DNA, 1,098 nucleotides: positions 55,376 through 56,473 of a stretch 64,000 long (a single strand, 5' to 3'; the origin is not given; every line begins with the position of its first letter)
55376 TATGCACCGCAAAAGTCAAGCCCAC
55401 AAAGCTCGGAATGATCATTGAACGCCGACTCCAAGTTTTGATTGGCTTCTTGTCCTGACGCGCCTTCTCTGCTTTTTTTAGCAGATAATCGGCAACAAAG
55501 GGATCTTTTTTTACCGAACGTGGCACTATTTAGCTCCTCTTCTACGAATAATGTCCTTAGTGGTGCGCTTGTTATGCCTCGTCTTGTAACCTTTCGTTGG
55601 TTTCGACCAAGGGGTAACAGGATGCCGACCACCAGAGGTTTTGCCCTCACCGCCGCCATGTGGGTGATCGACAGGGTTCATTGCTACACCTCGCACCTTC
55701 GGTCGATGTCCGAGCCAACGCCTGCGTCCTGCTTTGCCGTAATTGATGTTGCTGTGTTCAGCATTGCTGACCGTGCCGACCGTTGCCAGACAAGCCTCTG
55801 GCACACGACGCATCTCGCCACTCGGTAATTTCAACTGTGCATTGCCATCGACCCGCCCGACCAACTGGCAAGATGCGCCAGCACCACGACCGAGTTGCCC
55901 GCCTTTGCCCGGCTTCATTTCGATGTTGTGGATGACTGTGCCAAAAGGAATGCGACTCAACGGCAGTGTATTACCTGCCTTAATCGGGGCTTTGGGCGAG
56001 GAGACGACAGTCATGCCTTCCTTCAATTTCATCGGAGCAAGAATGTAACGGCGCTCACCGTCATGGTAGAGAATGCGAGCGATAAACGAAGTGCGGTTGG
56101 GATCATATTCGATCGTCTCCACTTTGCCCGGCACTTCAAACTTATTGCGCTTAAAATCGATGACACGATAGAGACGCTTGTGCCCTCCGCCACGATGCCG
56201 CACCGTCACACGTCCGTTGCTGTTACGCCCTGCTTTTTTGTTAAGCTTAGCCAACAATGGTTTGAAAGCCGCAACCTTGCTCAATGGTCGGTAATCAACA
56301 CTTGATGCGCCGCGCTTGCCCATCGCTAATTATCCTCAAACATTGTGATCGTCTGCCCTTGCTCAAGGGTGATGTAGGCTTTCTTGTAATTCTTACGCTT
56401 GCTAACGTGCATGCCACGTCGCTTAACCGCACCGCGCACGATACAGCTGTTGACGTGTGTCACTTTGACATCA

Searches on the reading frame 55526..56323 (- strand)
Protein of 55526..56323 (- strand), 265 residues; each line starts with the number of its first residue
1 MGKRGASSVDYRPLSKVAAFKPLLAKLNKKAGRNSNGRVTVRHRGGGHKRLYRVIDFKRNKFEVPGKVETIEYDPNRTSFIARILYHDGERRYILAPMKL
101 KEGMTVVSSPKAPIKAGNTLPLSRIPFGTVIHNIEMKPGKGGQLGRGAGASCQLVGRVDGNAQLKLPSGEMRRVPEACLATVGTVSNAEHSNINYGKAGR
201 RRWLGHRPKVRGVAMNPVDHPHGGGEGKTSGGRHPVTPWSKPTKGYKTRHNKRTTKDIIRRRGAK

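Call 66: search_protein_families(library=pfam, proteins=[window:55526-56323:-], max_evalue=0.0001)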
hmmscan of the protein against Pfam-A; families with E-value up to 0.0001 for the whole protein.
window:55526-56323:- (265 aa): 2 families
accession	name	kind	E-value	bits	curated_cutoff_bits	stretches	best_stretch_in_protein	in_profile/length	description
PF03947.24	Ribosomal_L2_C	-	4.1e-55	185.6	33.7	1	115-239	1-125/126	Ribosomal Proteins L2, C-terminal domain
PF00181.30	Ribosomal_L2_N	-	8.4e-36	122.3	23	1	32-108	1-77/77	Ribosomal Proteins L2, RNA binding N-terminal domain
